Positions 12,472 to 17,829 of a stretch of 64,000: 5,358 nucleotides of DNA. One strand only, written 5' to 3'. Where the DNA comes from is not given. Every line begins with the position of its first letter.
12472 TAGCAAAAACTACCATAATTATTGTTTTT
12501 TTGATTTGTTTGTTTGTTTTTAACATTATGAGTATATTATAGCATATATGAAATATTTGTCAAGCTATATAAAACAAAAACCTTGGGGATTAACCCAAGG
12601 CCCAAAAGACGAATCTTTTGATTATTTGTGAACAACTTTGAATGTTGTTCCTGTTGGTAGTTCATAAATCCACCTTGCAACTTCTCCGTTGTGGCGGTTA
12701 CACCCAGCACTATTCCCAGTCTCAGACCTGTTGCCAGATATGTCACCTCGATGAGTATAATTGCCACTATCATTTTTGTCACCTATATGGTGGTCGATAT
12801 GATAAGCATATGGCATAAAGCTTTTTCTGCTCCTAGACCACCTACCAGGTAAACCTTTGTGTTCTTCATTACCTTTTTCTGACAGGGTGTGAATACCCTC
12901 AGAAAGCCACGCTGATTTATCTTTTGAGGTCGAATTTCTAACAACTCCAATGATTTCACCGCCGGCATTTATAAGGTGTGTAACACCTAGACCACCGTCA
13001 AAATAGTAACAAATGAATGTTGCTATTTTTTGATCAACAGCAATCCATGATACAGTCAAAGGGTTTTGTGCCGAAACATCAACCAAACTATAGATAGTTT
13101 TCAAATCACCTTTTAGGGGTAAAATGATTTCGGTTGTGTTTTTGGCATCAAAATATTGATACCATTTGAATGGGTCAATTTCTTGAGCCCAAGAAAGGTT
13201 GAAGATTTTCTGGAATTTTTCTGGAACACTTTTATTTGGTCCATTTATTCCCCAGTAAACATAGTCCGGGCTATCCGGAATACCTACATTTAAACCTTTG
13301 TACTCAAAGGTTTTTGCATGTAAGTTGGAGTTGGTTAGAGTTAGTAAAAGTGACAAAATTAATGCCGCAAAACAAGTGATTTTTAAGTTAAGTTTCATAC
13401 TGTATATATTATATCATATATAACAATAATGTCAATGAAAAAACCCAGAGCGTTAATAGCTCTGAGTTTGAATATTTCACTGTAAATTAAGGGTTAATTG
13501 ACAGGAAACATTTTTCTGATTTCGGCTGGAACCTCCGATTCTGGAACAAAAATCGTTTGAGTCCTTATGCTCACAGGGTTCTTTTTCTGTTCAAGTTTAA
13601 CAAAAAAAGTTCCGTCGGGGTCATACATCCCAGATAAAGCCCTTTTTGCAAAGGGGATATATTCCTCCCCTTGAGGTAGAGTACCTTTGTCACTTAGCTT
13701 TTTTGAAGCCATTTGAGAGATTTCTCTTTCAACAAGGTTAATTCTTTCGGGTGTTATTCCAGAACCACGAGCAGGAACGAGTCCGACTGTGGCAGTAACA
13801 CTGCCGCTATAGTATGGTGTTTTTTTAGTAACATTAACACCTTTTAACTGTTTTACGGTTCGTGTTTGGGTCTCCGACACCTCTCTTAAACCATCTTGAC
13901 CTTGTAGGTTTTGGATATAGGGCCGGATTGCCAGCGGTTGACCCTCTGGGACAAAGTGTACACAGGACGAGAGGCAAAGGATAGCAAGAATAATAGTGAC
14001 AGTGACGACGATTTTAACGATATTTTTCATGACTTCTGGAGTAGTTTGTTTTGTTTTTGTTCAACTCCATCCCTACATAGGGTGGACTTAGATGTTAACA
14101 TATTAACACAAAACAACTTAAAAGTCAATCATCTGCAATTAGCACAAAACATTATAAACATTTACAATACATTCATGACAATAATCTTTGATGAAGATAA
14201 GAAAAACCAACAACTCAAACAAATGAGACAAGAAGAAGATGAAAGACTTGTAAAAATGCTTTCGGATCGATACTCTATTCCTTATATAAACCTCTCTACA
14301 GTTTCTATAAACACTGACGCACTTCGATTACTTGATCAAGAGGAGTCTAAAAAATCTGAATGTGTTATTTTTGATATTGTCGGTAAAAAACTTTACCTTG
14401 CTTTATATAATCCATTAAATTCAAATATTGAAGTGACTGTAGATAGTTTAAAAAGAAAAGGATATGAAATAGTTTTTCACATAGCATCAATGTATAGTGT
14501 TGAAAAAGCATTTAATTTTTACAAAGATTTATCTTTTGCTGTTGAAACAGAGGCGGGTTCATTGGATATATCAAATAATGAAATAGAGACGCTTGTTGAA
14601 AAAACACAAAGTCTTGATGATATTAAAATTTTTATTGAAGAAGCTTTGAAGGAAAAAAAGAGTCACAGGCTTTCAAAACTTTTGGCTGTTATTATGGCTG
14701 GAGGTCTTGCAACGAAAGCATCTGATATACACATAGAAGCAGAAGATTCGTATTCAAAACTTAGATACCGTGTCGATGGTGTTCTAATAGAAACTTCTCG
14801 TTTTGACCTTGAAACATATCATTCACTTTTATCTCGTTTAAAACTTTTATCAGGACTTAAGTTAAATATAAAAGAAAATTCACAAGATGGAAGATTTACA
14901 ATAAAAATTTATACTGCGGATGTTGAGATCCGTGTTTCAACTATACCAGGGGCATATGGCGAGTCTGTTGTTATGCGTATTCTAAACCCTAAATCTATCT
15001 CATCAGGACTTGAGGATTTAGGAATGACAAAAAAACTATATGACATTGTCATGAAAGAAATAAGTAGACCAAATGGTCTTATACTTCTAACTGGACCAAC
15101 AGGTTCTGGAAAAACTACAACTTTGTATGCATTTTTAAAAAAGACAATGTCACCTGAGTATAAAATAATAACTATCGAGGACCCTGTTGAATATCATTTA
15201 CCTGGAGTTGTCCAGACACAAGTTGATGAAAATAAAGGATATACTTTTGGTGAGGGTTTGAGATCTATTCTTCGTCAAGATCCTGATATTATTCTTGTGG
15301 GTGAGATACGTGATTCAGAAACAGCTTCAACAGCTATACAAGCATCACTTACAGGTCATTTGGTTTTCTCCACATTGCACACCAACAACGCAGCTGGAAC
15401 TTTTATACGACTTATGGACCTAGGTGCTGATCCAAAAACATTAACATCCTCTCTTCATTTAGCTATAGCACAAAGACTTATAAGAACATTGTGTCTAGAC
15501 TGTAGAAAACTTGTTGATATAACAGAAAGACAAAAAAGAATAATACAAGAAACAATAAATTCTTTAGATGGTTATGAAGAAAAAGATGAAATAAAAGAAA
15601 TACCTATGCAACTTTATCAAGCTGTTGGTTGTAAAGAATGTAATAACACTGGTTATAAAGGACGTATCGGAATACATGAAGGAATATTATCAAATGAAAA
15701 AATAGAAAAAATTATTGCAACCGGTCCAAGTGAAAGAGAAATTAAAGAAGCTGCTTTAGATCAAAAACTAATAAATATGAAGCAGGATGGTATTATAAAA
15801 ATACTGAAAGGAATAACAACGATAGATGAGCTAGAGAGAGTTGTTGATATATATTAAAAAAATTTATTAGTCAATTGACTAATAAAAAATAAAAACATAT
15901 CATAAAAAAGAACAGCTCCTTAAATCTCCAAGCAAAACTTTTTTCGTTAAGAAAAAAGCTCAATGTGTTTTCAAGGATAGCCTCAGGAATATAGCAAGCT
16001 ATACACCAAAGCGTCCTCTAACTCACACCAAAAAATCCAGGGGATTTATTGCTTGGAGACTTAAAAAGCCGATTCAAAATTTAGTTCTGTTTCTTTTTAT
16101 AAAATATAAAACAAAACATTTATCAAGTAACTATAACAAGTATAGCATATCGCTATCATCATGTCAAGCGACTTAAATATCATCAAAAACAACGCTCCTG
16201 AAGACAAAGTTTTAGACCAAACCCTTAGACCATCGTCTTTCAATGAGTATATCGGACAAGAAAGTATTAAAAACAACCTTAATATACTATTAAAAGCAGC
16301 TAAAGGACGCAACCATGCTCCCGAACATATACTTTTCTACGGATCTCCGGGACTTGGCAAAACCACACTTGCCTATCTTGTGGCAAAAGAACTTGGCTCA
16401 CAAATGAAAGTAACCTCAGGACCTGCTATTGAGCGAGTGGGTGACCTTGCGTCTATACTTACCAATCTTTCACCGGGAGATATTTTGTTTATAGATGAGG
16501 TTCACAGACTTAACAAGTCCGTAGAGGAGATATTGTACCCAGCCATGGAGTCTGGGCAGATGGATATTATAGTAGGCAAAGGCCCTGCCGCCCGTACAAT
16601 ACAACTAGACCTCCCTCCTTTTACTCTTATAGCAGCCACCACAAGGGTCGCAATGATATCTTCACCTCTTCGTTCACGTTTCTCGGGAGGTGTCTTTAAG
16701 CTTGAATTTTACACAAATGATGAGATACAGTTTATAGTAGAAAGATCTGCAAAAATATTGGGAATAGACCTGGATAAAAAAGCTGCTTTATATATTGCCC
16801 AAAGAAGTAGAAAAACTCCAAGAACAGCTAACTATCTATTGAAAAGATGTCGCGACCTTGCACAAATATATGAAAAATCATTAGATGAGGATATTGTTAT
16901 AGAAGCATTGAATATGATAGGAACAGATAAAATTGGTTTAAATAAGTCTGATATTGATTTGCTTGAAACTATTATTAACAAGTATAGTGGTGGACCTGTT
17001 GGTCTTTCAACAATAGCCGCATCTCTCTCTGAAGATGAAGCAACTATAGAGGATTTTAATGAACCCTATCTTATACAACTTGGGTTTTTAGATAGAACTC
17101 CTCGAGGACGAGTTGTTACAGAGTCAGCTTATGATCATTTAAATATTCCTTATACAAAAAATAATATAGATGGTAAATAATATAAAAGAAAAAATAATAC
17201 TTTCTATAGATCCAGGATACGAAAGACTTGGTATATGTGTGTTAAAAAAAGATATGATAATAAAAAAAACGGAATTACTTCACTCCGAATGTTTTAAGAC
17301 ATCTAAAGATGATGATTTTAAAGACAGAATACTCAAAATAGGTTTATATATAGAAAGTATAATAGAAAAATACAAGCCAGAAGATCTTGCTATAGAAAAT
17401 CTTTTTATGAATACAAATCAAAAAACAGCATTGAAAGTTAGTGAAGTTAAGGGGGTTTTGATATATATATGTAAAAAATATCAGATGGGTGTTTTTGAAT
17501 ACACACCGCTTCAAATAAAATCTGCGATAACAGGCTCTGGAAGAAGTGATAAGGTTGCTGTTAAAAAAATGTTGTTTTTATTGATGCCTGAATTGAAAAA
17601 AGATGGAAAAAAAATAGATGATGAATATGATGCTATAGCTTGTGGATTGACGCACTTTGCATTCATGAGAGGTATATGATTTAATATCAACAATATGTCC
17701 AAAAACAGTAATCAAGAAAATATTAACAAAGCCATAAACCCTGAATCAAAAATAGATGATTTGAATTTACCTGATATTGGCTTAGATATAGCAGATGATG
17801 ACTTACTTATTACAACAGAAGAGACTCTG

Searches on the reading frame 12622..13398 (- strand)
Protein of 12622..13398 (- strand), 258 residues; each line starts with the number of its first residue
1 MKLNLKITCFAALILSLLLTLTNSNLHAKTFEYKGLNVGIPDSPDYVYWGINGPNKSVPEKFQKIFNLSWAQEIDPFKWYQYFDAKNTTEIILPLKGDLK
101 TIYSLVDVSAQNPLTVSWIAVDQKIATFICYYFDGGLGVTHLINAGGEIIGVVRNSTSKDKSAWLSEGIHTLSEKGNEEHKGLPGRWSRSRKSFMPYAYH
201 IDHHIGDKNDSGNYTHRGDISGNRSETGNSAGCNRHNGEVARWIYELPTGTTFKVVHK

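Call 13: search_protein_families(library=pfam, proteins=[window:12622-13398:-], max_evalue=0.001)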
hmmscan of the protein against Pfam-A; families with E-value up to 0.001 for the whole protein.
window:12622-13398:- (258 aa): 1 family
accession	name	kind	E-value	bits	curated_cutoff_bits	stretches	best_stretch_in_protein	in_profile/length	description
PF03734.19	YkuD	-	5.3e-05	24.3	23.4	1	119-251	4-142/146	L,D-transpeptidase catalytic domain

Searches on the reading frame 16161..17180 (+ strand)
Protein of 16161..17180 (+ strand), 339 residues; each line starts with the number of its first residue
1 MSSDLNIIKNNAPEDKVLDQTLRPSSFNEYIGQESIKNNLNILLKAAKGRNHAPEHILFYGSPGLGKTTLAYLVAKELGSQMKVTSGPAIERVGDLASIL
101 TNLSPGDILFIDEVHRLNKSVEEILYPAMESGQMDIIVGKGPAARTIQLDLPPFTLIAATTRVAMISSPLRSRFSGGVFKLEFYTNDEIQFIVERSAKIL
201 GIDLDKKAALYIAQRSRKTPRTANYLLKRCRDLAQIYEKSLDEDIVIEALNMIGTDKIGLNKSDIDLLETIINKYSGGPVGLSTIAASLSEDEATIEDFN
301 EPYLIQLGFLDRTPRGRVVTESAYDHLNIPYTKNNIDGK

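Call 13: search_protein_families(library=pfam, proteins=[window:16161-17180:+], max_evalue=0.001)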
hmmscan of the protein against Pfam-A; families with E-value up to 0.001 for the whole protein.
window:16161-17180:+ (339 aa): 11 families
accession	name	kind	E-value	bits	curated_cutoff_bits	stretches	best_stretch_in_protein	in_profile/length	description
PF05496.18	RuvB_N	-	4.1e-71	238.3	27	1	22-175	1-154/159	Holliday junction DNA helicase RuvB P-loop domain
PF05491.19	RuvB_C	-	1.6e-24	86.1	24.7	1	258-328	2-72/72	RuvB C-terminal winged helix domain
PF17864.7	AAA_lid_4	-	3.3e-20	72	27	1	184-256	1-74/74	RuvB AAA lid domain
PF00004.35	AAA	-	5.5e-19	69.3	21.2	1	57-175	1-124/131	ATPase family associated with various cellular activities (AAA)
PF07728.20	AAA_5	-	2.3e-09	37.8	22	1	56-174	1-139/139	AAA domain (dynein-related subfamily)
PF06068.19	TIP49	-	4.2e-07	29.9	23.8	1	28-85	24-81/347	TIP49 P-loop domain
PF01078.27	Mg_chelatase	-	1.6e-05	24.9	20.3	0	27-75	2-43/207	Magnesium chelatase, subunit ChlI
PF13173.12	AAA_14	-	0.00046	20.6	27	0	57-138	5-95/129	AAA domain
PF13191.12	AAA_16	-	0.00048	21.1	32.6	0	43-92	12-63/167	AAA ATPase domain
PF00910.28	RNA_helicase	-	0.00056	20.8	21.5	0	57-125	1-71/105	RNA helicase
PF00493.29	MCM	-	0.00079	19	23.3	0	20-136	16-152/224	MCM P-loop domain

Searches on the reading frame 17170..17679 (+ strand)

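Call 13: search_protein_families(library=pfam, proteins=[window:17170-17679:+], max_evalue=0.001)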
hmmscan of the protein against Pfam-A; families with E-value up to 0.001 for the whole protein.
window:17170-17679:+ (169 aa): 1 family
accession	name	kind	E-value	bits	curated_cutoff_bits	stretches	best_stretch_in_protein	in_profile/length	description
PF02075.23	RuvC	-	5.5e-30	104.7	22.2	1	10-162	1-148/148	Crossover junction endodeoxyribonuclease RuvC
